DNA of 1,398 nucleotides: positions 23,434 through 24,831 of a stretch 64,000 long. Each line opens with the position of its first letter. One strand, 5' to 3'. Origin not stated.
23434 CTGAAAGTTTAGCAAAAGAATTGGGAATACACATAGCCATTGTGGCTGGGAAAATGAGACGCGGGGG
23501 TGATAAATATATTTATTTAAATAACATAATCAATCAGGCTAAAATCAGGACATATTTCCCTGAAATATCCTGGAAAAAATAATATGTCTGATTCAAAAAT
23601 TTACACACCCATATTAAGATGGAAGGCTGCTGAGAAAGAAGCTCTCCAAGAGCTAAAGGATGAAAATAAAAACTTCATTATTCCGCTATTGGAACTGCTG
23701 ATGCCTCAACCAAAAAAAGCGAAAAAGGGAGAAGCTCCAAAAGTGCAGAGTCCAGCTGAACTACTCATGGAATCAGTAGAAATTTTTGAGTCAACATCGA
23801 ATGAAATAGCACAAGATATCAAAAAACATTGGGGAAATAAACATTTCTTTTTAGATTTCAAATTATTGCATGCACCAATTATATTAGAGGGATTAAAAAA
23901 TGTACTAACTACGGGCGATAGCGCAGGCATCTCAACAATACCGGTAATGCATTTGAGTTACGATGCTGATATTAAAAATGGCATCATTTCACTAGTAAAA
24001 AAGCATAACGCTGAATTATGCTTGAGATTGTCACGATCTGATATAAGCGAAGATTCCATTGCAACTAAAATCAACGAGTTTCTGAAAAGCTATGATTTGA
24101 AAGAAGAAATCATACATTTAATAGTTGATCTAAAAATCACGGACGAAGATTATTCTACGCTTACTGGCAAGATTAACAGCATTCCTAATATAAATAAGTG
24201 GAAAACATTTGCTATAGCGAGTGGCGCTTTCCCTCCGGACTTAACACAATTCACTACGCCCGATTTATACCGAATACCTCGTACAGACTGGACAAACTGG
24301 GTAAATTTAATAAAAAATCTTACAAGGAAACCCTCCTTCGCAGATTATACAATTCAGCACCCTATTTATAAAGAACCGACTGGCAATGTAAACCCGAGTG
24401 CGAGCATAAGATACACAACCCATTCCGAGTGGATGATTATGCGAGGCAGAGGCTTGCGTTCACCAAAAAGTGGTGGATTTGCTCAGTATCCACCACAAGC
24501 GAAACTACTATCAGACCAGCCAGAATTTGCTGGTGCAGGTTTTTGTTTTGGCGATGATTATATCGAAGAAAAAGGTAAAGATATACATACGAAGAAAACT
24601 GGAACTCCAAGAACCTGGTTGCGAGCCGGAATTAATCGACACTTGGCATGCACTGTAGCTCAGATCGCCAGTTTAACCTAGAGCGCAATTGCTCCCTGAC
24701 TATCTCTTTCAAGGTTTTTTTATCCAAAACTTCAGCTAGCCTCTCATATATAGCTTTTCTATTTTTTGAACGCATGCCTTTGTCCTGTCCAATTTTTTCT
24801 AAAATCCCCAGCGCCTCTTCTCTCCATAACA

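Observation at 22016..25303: Candidate multi-gene defence module: HigB toxin, HTH-ImmA/IrrE peptidase fusion and large unknown protein, facing a PD-(D/E)xK nuclease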

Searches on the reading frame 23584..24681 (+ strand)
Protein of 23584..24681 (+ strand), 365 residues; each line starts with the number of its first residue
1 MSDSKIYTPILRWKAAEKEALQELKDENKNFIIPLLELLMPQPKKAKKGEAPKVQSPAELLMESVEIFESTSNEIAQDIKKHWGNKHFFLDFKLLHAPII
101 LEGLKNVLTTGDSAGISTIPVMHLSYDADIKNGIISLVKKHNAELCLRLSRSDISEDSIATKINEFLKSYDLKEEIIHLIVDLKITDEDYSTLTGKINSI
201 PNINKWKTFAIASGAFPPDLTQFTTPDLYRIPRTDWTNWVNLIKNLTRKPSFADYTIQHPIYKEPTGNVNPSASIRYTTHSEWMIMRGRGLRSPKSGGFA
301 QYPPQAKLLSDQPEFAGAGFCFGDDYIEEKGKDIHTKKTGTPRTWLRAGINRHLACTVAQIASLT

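Call 3: search_protein_families(library=pfam, proteins=[window:23584-24681:+], max_evalue=0.01)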
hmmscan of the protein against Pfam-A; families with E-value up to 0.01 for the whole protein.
window:23584-24681:+ (365 aa): 1 family
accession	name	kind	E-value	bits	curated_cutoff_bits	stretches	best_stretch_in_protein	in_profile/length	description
PF14350.11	Beta_protein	-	1.6e-54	186.1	27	1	7-355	1-338/342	Beta protein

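Call 4: search_protein_families(library=ncbifam, proteins=[window:23584-24681:+], max_evalue=0.01)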
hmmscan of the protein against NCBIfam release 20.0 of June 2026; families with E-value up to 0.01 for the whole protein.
window:23584-24681:+ (365 aa): 0 families

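Call 5: search_protein_families(library=padloc, proteins=[window:23584-24681:+], max_evalue=0.01)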
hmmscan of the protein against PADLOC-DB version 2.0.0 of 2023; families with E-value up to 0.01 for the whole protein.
window:23584-24681:+ (365 aa): 3 families
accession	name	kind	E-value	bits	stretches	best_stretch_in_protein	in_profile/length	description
PDLC03983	PD-Lambda-2_C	-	8.2e-45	151.4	1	1-364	1-354/374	-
PDLC03984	PD-Lambda-2_C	-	1.7e-34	117.5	1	5-362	3-362/377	-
PDLC02985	beta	-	1.2e-07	28.8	2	119-356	105-335/355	-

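Call 43: find_homologous_proteins(query=window:23584-24681:+, max_evalue=0.00001)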
Query window:23584-24681:+ (365 aa): 287 proteins with E <= 0.00001 among 3740 candidates; the best 120 are listed.
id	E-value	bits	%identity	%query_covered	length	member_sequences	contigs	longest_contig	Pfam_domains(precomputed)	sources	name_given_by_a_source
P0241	8.2e-232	787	95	100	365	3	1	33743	PF14350.12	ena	-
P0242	4.8e-190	650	77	100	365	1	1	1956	PF14350.12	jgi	jgi:hypothetical protein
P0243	1.9e-122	427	54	100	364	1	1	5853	PF14350.12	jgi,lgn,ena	-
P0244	5.9e-122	426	54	100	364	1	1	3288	PF14350.12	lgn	-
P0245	5.0e-120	419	54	100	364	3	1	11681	PF14350.12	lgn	-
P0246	2.2e-119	417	53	100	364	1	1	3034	PF14350.12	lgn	-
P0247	3.7e-118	413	56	100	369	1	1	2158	PF14350.12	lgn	-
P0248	1.6e-117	411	54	100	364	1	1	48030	PF14350.12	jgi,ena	jgi:hypothetical protein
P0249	1.8e-117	411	52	100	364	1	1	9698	PF14350.12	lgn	-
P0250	2.6e-117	410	55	100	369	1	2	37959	PF14350.12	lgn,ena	-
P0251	1.4e-116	408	50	100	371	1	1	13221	PF14350.12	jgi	jgi:hypothetical protein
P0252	2.8e-116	407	54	100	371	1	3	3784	PF14350.12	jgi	jgi:hypothetical protein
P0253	4.6e-116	406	49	100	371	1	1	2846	PF14350.12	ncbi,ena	-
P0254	6.6e-116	406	54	100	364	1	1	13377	PF14350.12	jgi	jgi:hypothetical protein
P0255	9.2e-116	405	51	100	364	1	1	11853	PF14350.12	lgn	-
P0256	2.6e-115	404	52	98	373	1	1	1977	PF14350.12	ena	-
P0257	3.8e-115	403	50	100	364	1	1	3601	PF14350.12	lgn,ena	-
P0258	4.3e-115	403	51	100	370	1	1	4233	PF14350.12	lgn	-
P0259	6.8e-115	402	53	100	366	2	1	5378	PF14350.12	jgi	jgi:hypothetical protein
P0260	1.7e-114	401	53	100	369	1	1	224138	PF14350.12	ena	-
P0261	3.2e-114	400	52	100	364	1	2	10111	PF14350.12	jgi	jgi:hypothetical protein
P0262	7.2e-114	399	53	100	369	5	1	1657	PF14350.12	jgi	-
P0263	1.4e-113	398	52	100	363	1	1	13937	PF14350.12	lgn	-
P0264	3.5e-113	397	51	100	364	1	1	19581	PF14350.12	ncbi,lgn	-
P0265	3.6e-113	397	49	100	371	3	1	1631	PF14350.12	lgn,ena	-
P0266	6.3e-113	396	52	97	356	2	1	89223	PF14350.12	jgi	jgi:hypothetical protein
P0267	1.2e-112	395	52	100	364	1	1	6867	PF14350.12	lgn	-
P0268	1.6e-112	394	52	100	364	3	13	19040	PF14350.12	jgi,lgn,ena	-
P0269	1.8e-112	394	52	100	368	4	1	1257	PF14350.12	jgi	jgi:hypothetical protein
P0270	4.5e-112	393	52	100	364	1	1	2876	PF14350.12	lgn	-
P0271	7.4e-112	392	51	100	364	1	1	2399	PF14350.12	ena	-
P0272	1.3e-111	391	49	100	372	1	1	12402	PF14350.12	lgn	-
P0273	2.5e-111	391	52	100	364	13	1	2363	PF14350.12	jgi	jgi:Beta protein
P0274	1.2e-110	388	53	100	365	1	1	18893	PF14350.12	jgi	jgi:hypothetical protein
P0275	2.9e-109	384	51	100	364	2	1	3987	PF14350.12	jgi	jgi:hypothetical protein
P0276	6.8e-108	379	51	100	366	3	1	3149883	PF14350.12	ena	-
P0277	1.9e-107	378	50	100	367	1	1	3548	PF14350.12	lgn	-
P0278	2.1e-107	378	48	100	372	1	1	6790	PF14350.12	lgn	-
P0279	1.5e-106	375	48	100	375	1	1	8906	PF14350.12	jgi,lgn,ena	-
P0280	1.7e-106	375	49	100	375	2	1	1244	PF14350.12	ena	-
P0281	4.3e-105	370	48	100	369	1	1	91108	PF14350.12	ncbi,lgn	-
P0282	5.4e-105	370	47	100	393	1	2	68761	PF14350.12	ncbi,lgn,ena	-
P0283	6.7e-105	369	49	98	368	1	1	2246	PF14350.12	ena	-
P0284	1.0e-104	369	48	100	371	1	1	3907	PF14350.12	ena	-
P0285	1.1e-104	369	48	100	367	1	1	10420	PF14350.12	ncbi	-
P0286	1.7e-104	368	48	100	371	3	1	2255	PF14350.12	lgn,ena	-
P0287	1.0e-103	365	49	100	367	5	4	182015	PF14350.12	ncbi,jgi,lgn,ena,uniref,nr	ncbi:MAG: hypothetical protein UV73_C0003G0206 [Candidatus Gottesmanbacteria bacterium GW2011_GWA2_4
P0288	1.1e-103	365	49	100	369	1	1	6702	PF14350.12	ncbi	-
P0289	1.8e-103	365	48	100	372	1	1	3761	PF14350.12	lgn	-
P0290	3.7e-103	364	47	100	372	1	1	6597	PF14350.12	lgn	-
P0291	7.4e-102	359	46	100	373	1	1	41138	PF14350.12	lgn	-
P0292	1.2e-101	359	50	100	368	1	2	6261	PF14350.12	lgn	-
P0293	1.5e-101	358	47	100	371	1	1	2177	PF14350.12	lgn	-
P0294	2.4e-101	358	48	100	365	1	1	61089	PF14350.12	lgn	-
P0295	4.1e-101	357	47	100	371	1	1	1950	PF14350.12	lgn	-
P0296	4.7e-101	357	48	100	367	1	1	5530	PF14350.12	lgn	-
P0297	1.6e-100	355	49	100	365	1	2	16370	PF14350.12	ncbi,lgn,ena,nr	ncbi:beta family protein [Candidatus Parcubacteria bacterium]|nr:beta family protein [Candidatus Par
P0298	1.8e-100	355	48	99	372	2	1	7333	PF14350.12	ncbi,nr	ncbi:MAG: beta family protein [Chloroflexi bacterium]|nr:beta family protein [Chloroflexota bacteriu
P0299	2.6e-100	354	47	100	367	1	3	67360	PF14350.12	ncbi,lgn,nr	ncbi:beta family protein [Candidatus Daviesbacteria bacterium]|nr:beta family protein [Candidatus Da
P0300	3.7e-100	354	47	100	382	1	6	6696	PF14350.12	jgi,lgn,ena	-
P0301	4.7e-100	353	53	92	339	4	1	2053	PF14350.12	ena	-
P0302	8.5e-100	353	48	99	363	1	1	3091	PF14350.12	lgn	-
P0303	6.7e-99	350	47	100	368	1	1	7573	PF14350.12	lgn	-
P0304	2.1e-98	348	47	98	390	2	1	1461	PF14350.12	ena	-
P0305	3.2e-98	347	46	100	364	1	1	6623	PF14350.12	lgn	-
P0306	1.2e-97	346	51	89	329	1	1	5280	PF14350.12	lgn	-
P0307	1.4e-97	345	47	99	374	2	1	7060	PF14350.12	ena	-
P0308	3.1e-97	344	47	100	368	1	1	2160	PF14350.12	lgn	-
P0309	4.4e-97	344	45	100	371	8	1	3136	PF14350.12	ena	-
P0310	5.8e-97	343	46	100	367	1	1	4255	PF14350.12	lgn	-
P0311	8.8e-97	343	45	100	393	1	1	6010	PF14350.12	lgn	-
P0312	1.1e-96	342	47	100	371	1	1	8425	PF14350.12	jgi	-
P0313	1.8e-96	342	48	100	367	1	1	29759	PF14350.12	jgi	-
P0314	2.1e-96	341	46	98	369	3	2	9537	PF14350.12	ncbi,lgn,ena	-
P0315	2.3e-95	338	45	100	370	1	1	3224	PF14350.12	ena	-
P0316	2.4e-95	338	44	100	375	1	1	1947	PF14350.12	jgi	jgi:hypothetical protein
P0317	2.6e-95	338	47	100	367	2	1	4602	PF14350.12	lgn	-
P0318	2.8e-95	338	46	100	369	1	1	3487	PF14350.12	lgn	-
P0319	4.1e-95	337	45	100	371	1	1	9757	PF14350.12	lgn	-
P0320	4.6e-95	337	44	100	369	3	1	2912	PF14350.12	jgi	jgi:hypothetical protein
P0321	4.7e-95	337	46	100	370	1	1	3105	PF14350.12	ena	-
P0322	6.0e-95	337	45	100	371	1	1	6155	PF14350.12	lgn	-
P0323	7.3e-95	336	46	100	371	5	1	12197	PF14350.12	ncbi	-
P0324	1.6e-94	335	46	100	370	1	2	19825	PF14350.12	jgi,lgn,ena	-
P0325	3.2e-94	334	46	99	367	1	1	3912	PF14350.12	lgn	-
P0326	3.2e-94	334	45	100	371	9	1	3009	PF14350.12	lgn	-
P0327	5.1e-94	334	45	100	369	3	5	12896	PF14350.12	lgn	-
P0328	1.6e-93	332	45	100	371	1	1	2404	PF14350.12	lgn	-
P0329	1.7e-93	332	45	99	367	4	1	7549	PF14350.12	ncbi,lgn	-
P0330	2.1e-93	332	45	100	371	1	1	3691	PF14350.12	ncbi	-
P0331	3.5e-93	331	47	100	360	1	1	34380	PF14350.12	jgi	jgi:hypothetical protein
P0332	3.6e-93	331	43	100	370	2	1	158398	PF14350.12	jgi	jgi:hypothetical protein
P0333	7.8e-93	330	44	100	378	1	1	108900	PF14350.12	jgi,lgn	-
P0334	1.2e-92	329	47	100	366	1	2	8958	PF14350.12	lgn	-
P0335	1.5e-92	329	48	100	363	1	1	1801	PF14350.12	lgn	-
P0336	2.8e-92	328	45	100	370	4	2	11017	PF14350.12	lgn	-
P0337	7.5e-92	326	45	100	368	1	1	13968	PF14350.12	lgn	-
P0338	1.1e-91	326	44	100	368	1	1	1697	PF14350.12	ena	-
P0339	1.2e-91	326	48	100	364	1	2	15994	PF14350.12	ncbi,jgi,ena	-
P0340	2.0e-91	325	45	100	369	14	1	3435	PF14350.12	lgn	-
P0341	2.3e-91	325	46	100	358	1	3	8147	PF14350.12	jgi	jgi:hypothetical protein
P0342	3.0e-91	325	45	99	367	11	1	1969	PF14350.12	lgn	-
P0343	4.1e-91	324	44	100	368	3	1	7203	PF14350.12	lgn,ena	-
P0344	8.3e-91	323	43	100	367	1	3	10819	PF14350.12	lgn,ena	-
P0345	8.8e-91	323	44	100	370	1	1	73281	PF14350.12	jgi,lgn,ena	-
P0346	9.2e-91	323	43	100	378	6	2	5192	PF14350.12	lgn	-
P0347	5.3e-90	320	47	100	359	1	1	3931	PF14350.12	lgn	-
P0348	8.7e-90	320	42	100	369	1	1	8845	PF14350.12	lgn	-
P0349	1.1e-89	319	45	99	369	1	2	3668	PF14350.12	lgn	-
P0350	1.3e-89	319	43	100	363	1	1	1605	PF14350.12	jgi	jgi:hypothetical protein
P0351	1.5e-89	319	47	100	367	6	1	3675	PF14350.12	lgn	-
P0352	3.3e-89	318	43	100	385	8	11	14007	PF14350.12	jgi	-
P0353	8.1e-89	316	43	100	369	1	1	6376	PF14350.12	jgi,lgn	-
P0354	1.1e-88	316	46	100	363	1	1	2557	PF14350.12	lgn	-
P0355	2.6e-88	315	47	100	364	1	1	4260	PF14350.12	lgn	-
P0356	3.9e-88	314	43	98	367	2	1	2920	PF14350.12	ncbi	-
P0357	5.8e-88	314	43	100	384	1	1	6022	PF14350.12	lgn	-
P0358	1.5e-87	312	47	100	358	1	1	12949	PF14350.12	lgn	-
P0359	2.0e-87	312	46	100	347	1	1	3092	PF14350.12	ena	-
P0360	1.9e-86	309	43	98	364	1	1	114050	PF14350.12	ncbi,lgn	-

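Call 48: search_solved_structures(query=A3, max_evalue=1)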
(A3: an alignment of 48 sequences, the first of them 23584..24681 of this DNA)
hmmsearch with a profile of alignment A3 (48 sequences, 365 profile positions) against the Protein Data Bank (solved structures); distinct sequences matched with E-value up to 1: 3.
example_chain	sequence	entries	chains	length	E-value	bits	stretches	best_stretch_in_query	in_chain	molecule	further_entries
5ugr_A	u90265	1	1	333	0.33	13.1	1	80-146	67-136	Malyl-CoA lyase/beta-methylmalyl-CoA lyase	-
9e5y_A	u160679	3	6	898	0.4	12.8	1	13-94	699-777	DNA-directed DNA polymerase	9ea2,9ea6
9ea3_A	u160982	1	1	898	0.4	12.8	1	13-94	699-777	DNA-directed DNA polymerase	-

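Call 56: predict_structure(alignment_id=A3)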
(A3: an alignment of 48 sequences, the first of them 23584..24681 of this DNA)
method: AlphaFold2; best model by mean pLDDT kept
length: 365 residues; sequences in the alignment: 48
mean_pLDDT: 88.7   pTM: 0.90
mean pLDDT of the five models: 88.7, 88.4, 87.5, 87.4, 86.7
residues with pLDDT >= 90: 249; 70-90: 86; 50-70: 27; < 50: 3
segments of 3 or more residues with pLDDT < 50: none
pLDDT, mean of each block of 10 residues (from residue 1): 84 94 96 96 80 83 93 94 96 91 95 93 96 97 96 91 97 96 80 86 95 81 80 91 91 83 50 82 85 63 92 95 97 90 90 96 88
secondary structure, 60 per line:
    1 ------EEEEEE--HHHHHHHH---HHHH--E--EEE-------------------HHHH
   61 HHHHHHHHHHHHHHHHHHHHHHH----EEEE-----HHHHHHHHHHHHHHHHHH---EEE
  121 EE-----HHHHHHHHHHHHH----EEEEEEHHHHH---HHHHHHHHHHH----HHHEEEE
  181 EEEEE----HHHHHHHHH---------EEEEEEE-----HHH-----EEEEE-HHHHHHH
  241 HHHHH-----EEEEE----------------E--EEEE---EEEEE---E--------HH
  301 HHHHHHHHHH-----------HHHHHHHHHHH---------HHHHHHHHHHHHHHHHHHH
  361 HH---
elements in order: E7-12 H15-22 H26-29 E35-37 H57-83 E88-91 H97-114 E118-122 H128-140 E145-150 H151-155 H159-169 E177-185 H190-198 E208-214 E228-232 H234-245 E251-255 E275-278 E282-286 H299-310 H322-332 H342-362

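Call 75: search_protein_families(library=ncbifam, proteins=[window:23584-24681:+], max_evalue=10)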
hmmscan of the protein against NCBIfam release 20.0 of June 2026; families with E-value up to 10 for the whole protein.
window:23584-24681:+ (365 aa): 1 family
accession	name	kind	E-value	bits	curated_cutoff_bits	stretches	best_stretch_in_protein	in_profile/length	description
TIGR03959.1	hyd_TM1266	equivalog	0.13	12.1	60.8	1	175-204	43-70/76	TM1266 family iron-only hydrogenase system putative regulator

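Call 92: search_protein_families(library=phrogs, proteins=[window:23584-24681:+], max_evalue=0.001)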
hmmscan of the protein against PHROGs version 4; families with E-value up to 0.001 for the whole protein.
window:23584-24681:+ (365 aa): 1 family
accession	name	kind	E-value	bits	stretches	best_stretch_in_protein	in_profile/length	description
phrog_9159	-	unknown function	2.6e-56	192.5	1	6-364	5-353/356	-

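Call 99: fold_search(model_id=the predicted structure, library=viral)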
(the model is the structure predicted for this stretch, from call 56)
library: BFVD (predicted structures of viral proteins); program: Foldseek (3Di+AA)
matches with E <= 10: 1110; with E <= 0.001: 8
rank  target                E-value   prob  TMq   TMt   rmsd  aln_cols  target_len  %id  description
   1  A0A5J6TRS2            5.0e-20  1.00  0.77  0.74   4.5       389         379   21  Uncharacterized protein [Gordonia phage Powerball]
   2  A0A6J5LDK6            8.5e-05  0.96  0.26  0.20  19.0       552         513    8  Radical SAM [uncultured Caudovirales phage]
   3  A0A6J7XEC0            2.0e-04  0.97  0.28  0.21  11.7       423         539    9  Uncharacterized protein [uncultured Caudovirales phage]
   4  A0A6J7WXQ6            3.3e-04  1.00  0.32  0.43   9.0       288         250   11  IolE Sugar phosphate isomerases/epimerases [uncultured Caudovirales phage]
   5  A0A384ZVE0            7.3e-04  0.99  0.35  0.25  10.4       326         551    8  (no name in the UniProt tables at hand)
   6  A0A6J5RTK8            9.1e-04  1.00  0.31  0.38   8.4       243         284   12  COG0820 Predicted Fe-S-cluster redox enzyme [uncultured Caudovirales phage]
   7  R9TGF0                9.1e-04  0.99  0.43  0.36   9.6       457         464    8  Uncharacterized protein [Vibrio phage nt-1]
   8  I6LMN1                9.1e-04  0.96  0.33  0.12  14.3       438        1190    9  Spike glycoprotein [Fathead minnow nidovirus]
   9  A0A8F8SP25            1.4e-03  0.98  0.27  0.31   8.9       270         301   12  (no name in the UniProt tables at hand)
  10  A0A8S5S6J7            1.4e-03  0.99  0.33  0.44   9.2       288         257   14  Uncharacterized protein [Myoviridae sp. ctqEN1]
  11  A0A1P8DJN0            1.4e-03  0.87  0.23  0.14  22.9       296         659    8  (no name in the UniProt tables at hand)
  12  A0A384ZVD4            1.5e-03  1.00  0.39  0.22   9.7       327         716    8  (no name in the UniProt tables at hand)
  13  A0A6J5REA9            1.5e-03  0.97  0.33  0.31   9.4       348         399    7  Uncharacterized protein [uncultured Caudovirales phage]
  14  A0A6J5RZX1            1.6e-03  0.99  0.33  0.42   7.3       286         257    8  Uncharacterized protein [uncultured Caudovirales phage]
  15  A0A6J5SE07            2.0e-03  0.90  0.28  0.13  10.1       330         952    8  Tip attachment protein J central straight fiber domain-containing protein [uncultured Caudovirales phage]
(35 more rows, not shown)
